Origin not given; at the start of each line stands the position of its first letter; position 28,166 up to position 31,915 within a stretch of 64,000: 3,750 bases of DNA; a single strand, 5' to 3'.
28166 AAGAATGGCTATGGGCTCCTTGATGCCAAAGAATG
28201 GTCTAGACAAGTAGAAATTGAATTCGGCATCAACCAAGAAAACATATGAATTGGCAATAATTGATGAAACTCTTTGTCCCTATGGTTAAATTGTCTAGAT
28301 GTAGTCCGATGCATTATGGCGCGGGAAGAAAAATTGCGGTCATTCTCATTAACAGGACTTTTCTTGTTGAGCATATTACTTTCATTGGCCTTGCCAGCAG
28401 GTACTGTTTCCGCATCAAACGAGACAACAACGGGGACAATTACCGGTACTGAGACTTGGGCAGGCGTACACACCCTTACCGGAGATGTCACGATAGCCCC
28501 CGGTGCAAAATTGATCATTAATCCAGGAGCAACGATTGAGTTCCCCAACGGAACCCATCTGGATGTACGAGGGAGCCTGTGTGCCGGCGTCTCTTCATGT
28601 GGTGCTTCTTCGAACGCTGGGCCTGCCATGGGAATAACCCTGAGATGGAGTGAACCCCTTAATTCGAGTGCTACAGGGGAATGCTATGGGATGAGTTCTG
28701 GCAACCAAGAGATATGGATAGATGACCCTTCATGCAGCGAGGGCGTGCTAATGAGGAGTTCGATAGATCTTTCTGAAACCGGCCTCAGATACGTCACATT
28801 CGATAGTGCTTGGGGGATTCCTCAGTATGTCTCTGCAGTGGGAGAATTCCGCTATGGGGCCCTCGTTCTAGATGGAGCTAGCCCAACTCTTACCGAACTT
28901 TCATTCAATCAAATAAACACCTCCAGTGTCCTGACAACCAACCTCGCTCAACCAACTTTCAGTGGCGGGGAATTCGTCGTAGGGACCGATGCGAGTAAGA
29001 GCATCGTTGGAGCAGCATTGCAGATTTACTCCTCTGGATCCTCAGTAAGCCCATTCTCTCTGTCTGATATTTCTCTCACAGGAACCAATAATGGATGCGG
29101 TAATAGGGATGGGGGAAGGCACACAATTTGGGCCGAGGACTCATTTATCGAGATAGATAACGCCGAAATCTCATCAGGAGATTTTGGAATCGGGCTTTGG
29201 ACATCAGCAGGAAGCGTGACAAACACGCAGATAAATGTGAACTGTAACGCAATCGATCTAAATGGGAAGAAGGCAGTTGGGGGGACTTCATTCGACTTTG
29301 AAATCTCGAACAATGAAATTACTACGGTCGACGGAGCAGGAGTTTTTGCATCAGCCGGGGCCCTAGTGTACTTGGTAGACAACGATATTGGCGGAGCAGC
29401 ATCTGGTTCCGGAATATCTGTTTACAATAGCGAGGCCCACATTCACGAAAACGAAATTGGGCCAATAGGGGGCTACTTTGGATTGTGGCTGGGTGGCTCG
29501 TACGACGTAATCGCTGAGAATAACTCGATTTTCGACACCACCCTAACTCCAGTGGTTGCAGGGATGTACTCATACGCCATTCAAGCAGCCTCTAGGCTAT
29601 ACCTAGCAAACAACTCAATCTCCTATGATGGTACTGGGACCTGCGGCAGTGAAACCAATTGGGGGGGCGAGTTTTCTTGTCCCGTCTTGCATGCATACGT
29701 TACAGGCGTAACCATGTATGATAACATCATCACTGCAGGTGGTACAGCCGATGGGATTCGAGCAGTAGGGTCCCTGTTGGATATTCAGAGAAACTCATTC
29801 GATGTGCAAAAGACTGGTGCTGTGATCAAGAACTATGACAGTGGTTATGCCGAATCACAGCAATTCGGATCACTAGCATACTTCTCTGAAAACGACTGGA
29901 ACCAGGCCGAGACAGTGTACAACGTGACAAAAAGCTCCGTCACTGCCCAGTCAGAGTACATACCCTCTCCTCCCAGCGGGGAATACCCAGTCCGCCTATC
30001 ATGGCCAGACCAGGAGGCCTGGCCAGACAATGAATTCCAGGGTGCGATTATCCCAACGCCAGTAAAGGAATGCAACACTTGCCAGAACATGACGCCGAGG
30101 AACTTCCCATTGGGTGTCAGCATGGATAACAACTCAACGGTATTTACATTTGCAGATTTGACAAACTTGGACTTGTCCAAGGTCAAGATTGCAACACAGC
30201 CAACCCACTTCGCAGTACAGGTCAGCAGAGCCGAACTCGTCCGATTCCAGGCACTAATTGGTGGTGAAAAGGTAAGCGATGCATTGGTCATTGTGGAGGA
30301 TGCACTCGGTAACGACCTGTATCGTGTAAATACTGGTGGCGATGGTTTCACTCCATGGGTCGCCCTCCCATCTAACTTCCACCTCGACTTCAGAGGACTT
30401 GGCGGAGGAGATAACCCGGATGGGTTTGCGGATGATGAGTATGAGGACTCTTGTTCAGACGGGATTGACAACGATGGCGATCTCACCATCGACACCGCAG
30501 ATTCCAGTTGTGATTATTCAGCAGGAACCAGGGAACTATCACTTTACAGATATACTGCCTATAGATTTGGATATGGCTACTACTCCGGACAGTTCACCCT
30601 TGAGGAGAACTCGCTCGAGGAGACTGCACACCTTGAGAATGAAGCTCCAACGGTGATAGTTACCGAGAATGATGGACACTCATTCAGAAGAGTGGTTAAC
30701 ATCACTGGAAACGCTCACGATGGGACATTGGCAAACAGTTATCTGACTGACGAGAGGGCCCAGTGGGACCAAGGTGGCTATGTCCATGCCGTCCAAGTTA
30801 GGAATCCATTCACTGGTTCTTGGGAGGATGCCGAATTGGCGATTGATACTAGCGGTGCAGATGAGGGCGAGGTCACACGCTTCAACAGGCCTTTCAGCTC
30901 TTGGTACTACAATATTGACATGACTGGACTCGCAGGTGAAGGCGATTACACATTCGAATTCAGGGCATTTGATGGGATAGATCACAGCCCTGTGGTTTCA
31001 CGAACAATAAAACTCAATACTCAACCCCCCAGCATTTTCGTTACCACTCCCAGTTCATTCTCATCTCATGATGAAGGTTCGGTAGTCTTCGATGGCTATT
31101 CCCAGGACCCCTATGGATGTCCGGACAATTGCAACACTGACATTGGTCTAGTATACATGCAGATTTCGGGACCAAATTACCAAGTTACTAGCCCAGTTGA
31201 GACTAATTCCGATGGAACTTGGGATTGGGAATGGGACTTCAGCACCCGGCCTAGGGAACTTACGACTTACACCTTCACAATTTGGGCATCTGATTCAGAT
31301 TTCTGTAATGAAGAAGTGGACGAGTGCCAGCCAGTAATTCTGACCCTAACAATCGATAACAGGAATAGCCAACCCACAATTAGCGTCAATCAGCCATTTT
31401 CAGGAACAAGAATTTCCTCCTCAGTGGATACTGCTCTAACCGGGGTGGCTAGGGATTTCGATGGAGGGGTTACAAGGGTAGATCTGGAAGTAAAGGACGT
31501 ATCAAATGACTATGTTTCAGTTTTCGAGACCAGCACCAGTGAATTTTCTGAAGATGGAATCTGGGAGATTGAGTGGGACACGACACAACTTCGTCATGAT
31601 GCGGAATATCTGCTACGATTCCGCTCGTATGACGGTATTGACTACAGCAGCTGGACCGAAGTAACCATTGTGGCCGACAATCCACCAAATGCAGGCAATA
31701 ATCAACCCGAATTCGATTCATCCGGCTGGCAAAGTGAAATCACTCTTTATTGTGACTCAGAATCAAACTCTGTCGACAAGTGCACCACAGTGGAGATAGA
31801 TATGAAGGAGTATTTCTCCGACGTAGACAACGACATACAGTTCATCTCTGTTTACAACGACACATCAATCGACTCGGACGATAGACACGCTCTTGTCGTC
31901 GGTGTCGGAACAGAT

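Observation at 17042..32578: Co-directional aglB-giant / membrane S8 protease / beta-helix adhesin module (candidate surface-glycoprotein assembly operon)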

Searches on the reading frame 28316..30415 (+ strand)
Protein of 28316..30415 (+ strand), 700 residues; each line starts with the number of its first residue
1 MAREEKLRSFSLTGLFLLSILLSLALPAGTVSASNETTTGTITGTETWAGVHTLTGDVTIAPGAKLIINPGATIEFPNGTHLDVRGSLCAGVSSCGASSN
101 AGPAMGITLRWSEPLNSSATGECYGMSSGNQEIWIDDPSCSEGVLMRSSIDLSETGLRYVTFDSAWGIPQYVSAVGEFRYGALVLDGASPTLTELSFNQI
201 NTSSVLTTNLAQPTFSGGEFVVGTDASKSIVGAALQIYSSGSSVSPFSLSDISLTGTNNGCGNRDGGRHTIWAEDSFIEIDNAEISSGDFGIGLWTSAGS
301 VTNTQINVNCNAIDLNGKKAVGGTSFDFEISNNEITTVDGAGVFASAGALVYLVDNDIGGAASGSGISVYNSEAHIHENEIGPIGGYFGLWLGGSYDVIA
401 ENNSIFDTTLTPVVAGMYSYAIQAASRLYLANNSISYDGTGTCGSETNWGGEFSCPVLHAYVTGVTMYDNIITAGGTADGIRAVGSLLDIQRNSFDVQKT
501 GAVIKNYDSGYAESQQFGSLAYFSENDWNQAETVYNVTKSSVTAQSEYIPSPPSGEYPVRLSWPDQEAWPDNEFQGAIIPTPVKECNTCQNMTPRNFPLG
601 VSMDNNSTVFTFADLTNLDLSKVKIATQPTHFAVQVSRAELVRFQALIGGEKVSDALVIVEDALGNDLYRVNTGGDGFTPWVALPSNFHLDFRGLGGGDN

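Call 74: find_homologous_proteins(query=window:28316-30415:+, max_evalue=0.00001)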
Query window:28316-30415:+ (700 aa): 17 proteins with E <= 0.00001 among 8000 candidates.
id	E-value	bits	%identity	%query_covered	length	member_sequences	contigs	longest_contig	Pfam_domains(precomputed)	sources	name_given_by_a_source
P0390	6.1e-274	929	60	100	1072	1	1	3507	PF13229.13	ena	-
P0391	2.5e-273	927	60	100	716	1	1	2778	PF13229.13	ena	-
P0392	3.2e-273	926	60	100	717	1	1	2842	PF13229.13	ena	-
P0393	9.3e-237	806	59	89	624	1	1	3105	PF13229.13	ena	-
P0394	2.3e-229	781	94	55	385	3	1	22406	-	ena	-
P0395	2.7e-211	722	58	81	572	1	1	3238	PF13229.13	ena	-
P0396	1.2e-194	667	57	74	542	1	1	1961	PF13229.13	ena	-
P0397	3.2e-188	645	58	73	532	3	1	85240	PF13229.13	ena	-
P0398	5.9e-181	621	56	75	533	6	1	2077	PF13229.13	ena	-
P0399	1.1e-176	607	57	71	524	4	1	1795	PF13229.13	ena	-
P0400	7.6e-171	588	56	71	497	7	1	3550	PF13229.13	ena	-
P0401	1.3e-156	541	52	68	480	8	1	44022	PF13229.13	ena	-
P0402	5.8e-151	522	54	64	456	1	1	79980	PF13229.13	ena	-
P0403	2.7e-148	513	97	33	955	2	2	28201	-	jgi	jgi:hypothetical protein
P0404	3.3e-142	493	56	58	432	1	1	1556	PF13229.13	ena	-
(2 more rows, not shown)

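Call 83: predict_structure(alignment_id=A5)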
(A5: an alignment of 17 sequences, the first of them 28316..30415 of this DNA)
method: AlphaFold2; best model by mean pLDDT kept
length: 700 residues; sequences in the alignment: 17
mean_pLDDT: 77.2   pTM: 0.77
mean pLDDT of the five models: 77.2, 75.3, 73.0, 72.5, 70.5
residues with pLDDT >= 90: 302; 70-90: 159; 50-70: 136; < 50: 103
segments of 3 or more residues with pLDDT < 50: 1-6, 26-30, 117-122, 511-514, 565-631, 693-700
pLDDT, mean of each block of 10 residues (from residue 1): 52 68 49 80 94 93 95 92 96 93 95 59 53 58 92 95 88 83 95 94 91 96 66 89 93 91 70 96 95 96 97 95 93 95 96 97 90 97 89 94 93 82 77 92 80 90 93 89 90 88 76 57 80 75 63 56 45 28 30 37 46 39 37 57 57 64 64 70 61 36
secondary structure, 60 per line:
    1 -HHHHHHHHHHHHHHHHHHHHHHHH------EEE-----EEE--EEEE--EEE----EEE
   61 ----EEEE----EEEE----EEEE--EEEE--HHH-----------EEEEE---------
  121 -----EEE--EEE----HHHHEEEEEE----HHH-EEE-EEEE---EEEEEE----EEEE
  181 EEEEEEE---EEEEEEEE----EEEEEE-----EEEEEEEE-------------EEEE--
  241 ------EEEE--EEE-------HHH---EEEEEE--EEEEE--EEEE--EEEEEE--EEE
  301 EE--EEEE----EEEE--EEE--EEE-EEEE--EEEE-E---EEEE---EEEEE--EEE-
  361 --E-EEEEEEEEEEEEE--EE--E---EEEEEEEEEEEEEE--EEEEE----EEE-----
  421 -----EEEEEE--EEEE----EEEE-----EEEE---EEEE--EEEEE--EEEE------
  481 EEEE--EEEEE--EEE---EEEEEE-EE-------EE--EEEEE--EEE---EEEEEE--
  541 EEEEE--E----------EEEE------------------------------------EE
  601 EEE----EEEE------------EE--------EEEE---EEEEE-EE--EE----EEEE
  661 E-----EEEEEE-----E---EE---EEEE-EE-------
elements in order (helices of 4 or more, strands of 3 or more residues): H2-25 E32-34 E40-42 E45-48 E51-53 E58-60 E65-68 E73-76 E81-84 E87-90 E107-111 E126-128 E131-133 H138-141 E142-147 E156-158 E160-163 E167-172 E177-187 E191-198 E203-208 E214-221 E235-238 E247-250 E253-255 E269-274 E277-281 E284-287 E290-295 E298-302 E305-308 E313-316 E319-321 E324-326 E328-331 E334-337 E343-346 E350-354 E357-359 E365-377 E388-401 E404-408 E413-415 E426-431 E434-437 E442-445 E451-454 E458-461 E464-468 E471-474 E481-484 E487-491 E494-496 E500-505 E520-524 E527-529 E533-538 E541-545 E559-562 E599-603 E608-611 E634-637 E641-645 E657-661 E667-672 E687-690

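Call 87: fold_search(model_id=the predicted structure, library=pdb)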
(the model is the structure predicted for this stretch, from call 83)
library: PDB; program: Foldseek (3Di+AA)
matches with E <= 10: 391; with E <= 0.001: 17
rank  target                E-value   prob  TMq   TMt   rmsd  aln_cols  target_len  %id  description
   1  2pyg_A                1.2e-04  0.98  0.16  0.25  16.4       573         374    8  Azotobacter vinelandii Mannuronan C-5 epimerase AlgE4 A-module (released 2008-05-27)
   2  8yk2_B                2.1e-04  0.97  0.17  0.18  17.7       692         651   10  Blood group B alpha-1,3-galactosidase AgaBb from Bifidobacterium bifidum, construct T7-tag_24-700 (released 2024-07-10)
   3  6k0s_A                2.2e-04  1.00  0.30  0.37   8.6       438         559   11  Catalytic domain of GH87 alpha-1,3-glucanase D1069A in complex with nigerose (released 2019-12-25)
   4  6nw9_B                2.4e-04  1.00  0.21  0.24  13.5       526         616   10  CRYSTAL STRUCTURE OF A TAILSPIKE PROTEIN 3 (TSP3, ORF212) FROM ESCHERICHIA COLI O157:H7 BACTERIOPHAGE CBA120 (released 2019-06-05)
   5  5w6f_A                2.9e-04  1.00  0.21  0.23  12.7       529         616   10  Crystal structure of Bacteriophage CBA120 tailspike protein 3 (TSP3, orf212) (released 2018-10-24)
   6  6k0q_A                3.6e-04  1.00  0.26  0.31  10.1       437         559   12  Catalytic domain of GH87 alpha-1,3-glucanase D1068A in complex with nigerose (released 2019-12-25)
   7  6k0p_A                3.6e-04  1.00  0.22  0.26  12.6       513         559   11  Catalytic domain of GH87 alpha-1,3-glucanase D1045A in complex with nigerose (released 2019-12-25)
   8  8yk1_A                4.5e-04  0.92  0.16  0.15  15.4       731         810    9  Blood group B alpha-1,3-galactosidase AgaBb from Bifidobacterium bifidum, construct 23-844 (released 2024-07-10)
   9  6f7k_A                4.7e-04  0.98  0.20  0.24  13.5       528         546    9  Crystal structure of Dettilon tailspike protein (gp208) (released 2018-12-19)
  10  4nk8                  5.7e-04  1.00  0.22  0.32  11.7       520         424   10  Crystal Structure of the periplasmic alginate epimerase AlgG D317A mutant (released 2014-01-15)
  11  6k0m                  5.7e-04  1.00  0.22  0.26  13.4       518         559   11  Catalytic domain of GH87 alpha-1,3-glucanase from Paenibacillus glycanilyticus FH11 (released 2019-12-25)
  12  7o84_A                6.2e-04  1.00  0.25  0.38  12.9       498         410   10  Structure of the PL6 family alginate lyase Pedsa0632 from Pseudopedobacter saltans in complex with substrate (released 2021-07-28)
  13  5zla_D                6.5e-04  1.00  0.20  0.30  17.2       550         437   10  Crystal structure of mutant C387A of DFA-IIIase from Arthrobacter chlorophenolicus A6 in complex with DFA-III (released 2018-12-19)
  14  2pyg_B                7.8e-04  0.97  0.17  0.27  15.3       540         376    8  Azotobacter vinelandii Mannuronan C-5 epimerase AlgE4 A-module (released 2008-05-27)
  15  5zla_C                8.5e-04  0.99  0.20  0.29  17.1       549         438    9  Crystal structure of mutant C387A of DFA-IIIase from Arthrobacter chlorophenolicus A6 in complex with DFA-III (released 2018-12-19)
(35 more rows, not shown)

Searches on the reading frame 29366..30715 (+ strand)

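Call 65: search_protein_families(library=pfam, proteins=[window:29366-30715:+], max_evalue=0.1)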
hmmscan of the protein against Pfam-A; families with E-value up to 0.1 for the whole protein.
window:29366-30715:+ (450 aa): 1 family
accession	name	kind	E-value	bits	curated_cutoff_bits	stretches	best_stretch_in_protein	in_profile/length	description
PF13229.12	Beta_helix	-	0.00033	20.8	25.9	1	13-154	22-144/158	Right handed beta helix region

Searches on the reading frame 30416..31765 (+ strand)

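Call 65: search_protein_families(library=pfam, proteins=[window:30416-31765:+], max_evalue=0.1)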
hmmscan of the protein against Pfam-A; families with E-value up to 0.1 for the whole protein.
window:30416-31765:+ (450 aa): 2 families
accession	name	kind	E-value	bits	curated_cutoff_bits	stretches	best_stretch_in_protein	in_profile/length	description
PF17957.7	Big_7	-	2.4e-05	25.3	24.1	1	320-392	1-61/70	Bacterial Ig domain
PF10648.15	Gmad2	-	0.00015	22.4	25.7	1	322-407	2-82/86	Immunoglobulin-like domain of bacterial spore germination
